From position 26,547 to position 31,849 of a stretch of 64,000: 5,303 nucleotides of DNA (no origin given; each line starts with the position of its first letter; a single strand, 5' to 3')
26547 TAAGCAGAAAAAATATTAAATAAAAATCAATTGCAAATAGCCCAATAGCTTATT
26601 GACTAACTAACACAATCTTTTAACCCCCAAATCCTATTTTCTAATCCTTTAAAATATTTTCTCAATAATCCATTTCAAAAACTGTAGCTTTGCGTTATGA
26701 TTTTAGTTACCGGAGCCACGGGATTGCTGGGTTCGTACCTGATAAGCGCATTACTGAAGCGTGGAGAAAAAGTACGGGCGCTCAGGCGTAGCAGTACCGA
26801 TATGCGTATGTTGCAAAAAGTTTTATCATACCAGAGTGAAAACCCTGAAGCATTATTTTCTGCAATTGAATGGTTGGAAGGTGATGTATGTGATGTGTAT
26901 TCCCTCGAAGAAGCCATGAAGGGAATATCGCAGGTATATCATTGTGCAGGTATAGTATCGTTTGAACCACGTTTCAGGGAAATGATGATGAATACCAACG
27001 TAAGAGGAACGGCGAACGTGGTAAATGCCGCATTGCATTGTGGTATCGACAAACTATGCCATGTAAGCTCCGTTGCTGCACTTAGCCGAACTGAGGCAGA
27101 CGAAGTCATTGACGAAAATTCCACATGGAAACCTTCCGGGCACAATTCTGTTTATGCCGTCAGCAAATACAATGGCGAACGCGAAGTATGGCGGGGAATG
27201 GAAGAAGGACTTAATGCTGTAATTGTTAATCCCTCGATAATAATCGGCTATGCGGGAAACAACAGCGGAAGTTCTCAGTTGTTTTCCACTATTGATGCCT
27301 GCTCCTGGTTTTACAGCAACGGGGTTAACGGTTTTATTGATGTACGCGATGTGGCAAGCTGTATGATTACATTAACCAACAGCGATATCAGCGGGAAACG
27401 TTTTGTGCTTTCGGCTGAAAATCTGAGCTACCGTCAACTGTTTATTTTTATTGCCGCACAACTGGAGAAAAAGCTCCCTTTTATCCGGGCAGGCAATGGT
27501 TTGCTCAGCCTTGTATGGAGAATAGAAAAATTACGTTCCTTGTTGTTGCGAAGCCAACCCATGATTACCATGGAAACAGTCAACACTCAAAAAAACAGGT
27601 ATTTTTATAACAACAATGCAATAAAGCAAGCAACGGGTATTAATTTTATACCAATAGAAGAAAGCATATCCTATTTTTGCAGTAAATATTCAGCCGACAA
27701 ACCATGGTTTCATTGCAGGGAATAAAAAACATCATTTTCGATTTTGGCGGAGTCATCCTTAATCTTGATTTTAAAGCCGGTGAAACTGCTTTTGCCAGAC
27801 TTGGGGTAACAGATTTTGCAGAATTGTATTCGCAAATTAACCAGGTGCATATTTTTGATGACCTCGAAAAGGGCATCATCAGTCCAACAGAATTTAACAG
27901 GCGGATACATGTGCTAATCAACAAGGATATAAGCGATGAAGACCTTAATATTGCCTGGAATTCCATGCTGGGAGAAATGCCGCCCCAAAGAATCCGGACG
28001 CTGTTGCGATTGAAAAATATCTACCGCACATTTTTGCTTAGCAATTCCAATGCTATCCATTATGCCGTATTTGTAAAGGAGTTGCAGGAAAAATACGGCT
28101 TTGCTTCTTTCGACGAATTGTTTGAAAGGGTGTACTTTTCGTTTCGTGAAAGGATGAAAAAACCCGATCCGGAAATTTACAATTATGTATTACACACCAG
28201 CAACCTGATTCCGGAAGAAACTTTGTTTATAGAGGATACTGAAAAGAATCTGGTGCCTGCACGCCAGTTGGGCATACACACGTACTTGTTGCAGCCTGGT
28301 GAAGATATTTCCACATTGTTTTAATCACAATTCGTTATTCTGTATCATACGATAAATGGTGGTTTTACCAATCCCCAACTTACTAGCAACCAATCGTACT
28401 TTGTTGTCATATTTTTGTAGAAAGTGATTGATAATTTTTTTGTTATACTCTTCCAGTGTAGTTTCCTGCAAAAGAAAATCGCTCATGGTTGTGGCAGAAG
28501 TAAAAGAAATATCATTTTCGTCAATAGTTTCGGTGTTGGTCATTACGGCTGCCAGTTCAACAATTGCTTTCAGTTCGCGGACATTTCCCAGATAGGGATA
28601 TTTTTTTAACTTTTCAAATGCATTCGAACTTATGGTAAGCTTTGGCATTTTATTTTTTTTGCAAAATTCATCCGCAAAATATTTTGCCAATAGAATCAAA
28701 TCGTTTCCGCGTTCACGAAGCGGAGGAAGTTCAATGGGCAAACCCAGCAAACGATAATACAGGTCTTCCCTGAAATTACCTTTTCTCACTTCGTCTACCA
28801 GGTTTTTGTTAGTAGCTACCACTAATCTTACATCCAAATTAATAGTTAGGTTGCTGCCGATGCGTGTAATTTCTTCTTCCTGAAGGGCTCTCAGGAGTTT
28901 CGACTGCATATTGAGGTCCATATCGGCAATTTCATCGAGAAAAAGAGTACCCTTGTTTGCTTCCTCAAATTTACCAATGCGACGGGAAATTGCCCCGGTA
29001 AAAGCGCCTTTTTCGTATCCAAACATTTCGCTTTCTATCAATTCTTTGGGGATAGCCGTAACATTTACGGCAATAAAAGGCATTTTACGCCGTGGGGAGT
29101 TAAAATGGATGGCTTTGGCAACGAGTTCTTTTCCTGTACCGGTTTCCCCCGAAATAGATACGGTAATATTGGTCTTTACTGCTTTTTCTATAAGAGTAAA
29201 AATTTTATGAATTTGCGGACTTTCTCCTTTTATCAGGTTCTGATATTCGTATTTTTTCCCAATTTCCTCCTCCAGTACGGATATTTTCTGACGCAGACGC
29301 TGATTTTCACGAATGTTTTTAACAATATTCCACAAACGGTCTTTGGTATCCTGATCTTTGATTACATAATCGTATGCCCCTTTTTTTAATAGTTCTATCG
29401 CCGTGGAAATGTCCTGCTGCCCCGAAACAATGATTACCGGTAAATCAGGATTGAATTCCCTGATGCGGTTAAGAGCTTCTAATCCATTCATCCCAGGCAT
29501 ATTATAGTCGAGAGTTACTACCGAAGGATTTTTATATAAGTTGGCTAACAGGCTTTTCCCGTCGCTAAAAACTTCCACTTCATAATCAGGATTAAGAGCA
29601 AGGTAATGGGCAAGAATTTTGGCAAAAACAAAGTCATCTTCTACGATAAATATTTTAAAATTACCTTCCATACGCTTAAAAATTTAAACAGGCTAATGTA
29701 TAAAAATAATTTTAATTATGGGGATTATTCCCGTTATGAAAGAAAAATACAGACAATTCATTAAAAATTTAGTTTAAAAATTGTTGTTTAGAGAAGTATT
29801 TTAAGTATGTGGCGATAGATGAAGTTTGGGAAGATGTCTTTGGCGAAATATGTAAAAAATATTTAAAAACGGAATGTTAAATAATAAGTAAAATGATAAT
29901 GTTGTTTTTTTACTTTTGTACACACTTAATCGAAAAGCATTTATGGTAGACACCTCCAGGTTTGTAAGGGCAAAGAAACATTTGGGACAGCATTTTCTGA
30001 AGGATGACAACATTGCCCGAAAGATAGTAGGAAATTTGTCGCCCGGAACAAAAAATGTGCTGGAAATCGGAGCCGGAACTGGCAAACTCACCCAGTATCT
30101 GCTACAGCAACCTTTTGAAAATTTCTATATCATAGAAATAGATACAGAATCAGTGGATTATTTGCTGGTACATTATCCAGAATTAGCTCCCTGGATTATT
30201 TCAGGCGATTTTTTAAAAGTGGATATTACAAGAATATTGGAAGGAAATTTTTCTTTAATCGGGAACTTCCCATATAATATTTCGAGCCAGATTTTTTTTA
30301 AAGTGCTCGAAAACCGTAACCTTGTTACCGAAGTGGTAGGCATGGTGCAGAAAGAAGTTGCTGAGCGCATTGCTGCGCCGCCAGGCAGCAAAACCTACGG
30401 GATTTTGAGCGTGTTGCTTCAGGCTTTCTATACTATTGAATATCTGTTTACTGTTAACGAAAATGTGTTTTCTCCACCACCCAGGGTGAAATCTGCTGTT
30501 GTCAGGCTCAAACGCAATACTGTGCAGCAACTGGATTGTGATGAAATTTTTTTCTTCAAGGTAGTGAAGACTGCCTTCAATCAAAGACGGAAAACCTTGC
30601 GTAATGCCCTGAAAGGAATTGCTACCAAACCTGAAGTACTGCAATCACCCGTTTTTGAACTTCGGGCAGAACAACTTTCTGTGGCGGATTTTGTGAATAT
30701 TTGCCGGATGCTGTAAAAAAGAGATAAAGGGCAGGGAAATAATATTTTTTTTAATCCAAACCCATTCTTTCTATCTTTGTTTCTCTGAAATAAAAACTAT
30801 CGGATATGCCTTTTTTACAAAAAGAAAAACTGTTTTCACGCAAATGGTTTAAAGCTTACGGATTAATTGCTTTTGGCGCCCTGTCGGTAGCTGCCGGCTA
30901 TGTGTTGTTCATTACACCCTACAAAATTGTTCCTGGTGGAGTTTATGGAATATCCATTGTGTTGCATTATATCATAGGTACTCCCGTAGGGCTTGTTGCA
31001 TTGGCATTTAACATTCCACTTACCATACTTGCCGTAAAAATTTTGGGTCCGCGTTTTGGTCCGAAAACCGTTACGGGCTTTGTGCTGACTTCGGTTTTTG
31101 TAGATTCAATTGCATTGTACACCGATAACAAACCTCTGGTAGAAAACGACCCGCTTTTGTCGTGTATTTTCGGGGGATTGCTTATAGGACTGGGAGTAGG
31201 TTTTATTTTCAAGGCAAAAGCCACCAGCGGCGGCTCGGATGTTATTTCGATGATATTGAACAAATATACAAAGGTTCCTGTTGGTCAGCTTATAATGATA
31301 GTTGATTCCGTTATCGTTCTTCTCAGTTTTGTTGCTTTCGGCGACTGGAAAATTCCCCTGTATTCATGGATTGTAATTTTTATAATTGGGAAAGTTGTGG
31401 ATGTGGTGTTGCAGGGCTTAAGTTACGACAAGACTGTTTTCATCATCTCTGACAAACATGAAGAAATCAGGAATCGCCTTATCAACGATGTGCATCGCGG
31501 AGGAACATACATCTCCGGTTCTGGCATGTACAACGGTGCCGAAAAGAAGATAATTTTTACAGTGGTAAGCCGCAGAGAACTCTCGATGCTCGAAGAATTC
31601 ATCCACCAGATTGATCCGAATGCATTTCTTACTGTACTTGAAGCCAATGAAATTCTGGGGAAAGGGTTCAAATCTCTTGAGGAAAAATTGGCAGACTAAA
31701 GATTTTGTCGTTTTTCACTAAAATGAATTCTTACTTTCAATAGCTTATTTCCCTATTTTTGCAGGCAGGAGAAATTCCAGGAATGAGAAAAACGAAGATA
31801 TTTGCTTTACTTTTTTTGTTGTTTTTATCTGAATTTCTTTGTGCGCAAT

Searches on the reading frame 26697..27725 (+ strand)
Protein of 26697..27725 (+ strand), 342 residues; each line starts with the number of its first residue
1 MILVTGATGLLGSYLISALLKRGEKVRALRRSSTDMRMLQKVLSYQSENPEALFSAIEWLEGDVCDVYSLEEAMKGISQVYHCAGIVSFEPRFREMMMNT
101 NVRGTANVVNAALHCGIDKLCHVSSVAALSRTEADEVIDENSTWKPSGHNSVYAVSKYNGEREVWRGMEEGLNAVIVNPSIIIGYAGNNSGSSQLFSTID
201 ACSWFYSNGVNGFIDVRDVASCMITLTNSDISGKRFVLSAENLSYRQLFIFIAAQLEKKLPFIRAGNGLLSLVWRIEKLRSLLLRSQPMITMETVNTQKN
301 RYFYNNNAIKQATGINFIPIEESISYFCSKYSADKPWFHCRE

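Call 23: search_protein_families(library=pfam, proteins=[window:26697-27725:+], max_evalue=0.0001)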
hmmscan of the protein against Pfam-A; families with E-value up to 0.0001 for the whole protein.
window:26697-27725:+ (342 aa): 10 families
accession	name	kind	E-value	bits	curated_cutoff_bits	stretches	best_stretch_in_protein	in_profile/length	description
PF01370.27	Epimerase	-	4.2e-30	105.3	20.9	1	2-229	1-227/240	NAD dependent epimerase/dehydratase family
PF07993.18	NAD_binding_4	-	1.1e-26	94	20.1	1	4-199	1-223/258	Male sterility protein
PF01073.25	3Beta_HSD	-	1.8e-23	83.4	22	1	3-167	1-160/280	3-beta hydroxysteroid dehydrogenase/isomerase family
PF16363.11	GDP_Man_Dehyd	-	3e-17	63.5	27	1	3-161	1-161/332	GDP-mannose 4,6 dehydratase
PF02719.21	Polysacc_synt_2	-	1.3e-13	51.2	20.2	1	2-128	1-131/293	Polysaccharide biosynthesis protein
PF05368.20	NmrA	-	3.6e-12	46.9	27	1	2-133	5-115/298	NmrA-like family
PF13460.12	NAD_binding_10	-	7.8e-12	45.9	27.2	1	6-182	1-146/184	NAD(P)H-binding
PF04321.23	RmlD_sub_bind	-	9e-11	41.8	27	1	2-189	3-158/287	RmlD substrate binding domain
PF08659.16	KR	-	4e-05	24.1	22.6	1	2-131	3-142/180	KR domain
PF00106.31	adh_short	-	8.1e-05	22.6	26.6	0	2-115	3-122/195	short chain dehydrogenase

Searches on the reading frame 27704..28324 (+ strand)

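Call 23: search_protein_families(library=pfam, proteins=[window:27704-28324:+], max_evalue=0.0001)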
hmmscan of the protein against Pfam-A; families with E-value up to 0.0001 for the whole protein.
window:27704-28324:+ (206 aa): 2 families
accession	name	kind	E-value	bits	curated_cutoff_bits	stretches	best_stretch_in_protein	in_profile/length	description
PF00702.32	Hydrolase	-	1.4e-12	48.8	26.4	1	7-190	1-191/191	haloacid dehalogenase-like hydrolase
PF13419.12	HAD_2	-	1.5e-09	38.6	23.8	1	95-194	83-176/178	Haloacid dehalogenase-like hydrolase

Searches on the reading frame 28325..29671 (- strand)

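Call 23: search_protein_families(library=pfam, proteins=[window:28325-29671:-], max_evalue=0.0001)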
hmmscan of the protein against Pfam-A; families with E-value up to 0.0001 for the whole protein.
window:28325-29671:- (448 aa): 7 families
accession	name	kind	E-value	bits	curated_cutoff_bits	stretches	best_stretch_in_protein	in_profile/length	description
PF00158.32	Sigma54_activat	-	2.4e-68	229.5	20.2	1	148-313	2-167/168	Sigma-54 interaction domain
PF00072.30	Response_reg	-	2.4e-25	89.3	30.2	1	7-110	1-104/111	Response regulator receiver domain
PF14532.12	Sigma54_activ_2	-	1.1e-21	78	25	1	149-318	2-138/138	Sigma-54 interaction domain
PF25601.1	AAA_lid_14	-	5.2e-18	65.1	27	1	319-390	1-72/87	AAA+ ATPase lid domain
PF00004.35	AAA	-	8.3e-06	26.7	21.2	0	173-298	3-117/131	ATPase family associated with various cellular activities (AAA)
PF01078.27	Mg_chelatase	-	3.9e-05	23.6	20.3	0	226-289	93-158/207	Magnesium chelatase, subunit ChlI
PF18024.7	HTH_50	-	7.8e-05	22.7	27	0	406-441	8-42/50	Helix-turn-helix domain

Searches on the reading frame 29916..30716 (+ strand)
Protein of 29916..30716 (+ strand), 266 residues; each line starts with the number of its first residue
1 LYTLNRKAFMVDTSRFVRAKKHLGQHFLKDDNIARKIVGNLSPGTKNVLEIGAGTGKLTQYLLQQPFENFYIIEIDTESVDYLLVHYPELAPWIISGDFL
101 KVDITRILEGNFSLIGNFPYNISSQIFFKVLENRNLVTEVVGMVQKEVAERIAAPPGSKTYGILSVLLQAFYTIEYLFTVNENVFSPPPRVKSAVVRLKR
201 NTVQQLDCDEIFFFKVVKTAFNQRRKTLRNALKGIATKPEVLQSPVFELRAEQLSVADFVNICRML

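Call 23: search_protein_families(library=pfam, proteins=[window:29916-30716:+], max_evalue=0.0001)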
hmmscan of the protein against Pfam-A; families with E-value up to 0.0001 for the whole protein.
window:29916-30716:+ (266 aa): 1 family
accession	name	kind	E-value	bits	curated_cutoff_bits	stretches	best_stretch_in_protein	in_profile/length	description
PF00398.26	RrnaAD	-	1.5e-47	162.3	24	1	18-263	3-258/263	Ribosomal RNA adenine dimethylase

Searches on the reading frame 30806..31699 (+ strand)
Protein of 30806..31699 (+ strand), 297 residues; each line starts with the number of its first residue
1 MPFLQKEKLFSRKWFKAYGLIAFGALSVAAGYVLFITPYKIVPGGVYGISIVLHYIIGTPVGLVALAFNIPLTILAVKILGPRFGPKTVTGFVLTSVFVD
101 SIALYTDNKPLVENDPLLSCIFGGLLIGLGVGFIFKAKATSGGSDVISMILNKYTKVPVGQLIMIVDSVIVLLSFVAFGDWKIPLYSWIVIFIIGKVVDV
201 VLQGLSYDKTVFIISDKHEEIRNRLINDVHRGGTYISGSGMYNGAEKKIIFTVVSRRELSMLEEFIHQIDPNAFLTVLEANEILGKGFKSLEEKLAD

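Call 23: search_protein_families(library=pfam, proteins=[window:30806-31699:+], max_evalue=0.0001)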
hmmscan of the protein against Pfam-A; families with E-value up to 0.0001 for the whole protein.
window:30806-31699:+ (297 aa): 2 families
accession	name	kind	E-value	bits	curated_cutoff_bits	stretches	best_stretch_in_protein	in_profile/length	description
PF02588.21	YitT_membrane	-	2.1e-66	223.7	24.3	1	18-225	2-204/205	Uncharacterised 5xTM membrane BCR, YitT family COG1284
PF10035.14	DUF2179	-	4e-21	75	22.8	1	231-285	1-55/55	Uncharacterized protein conserved in bacteria (DUF2179)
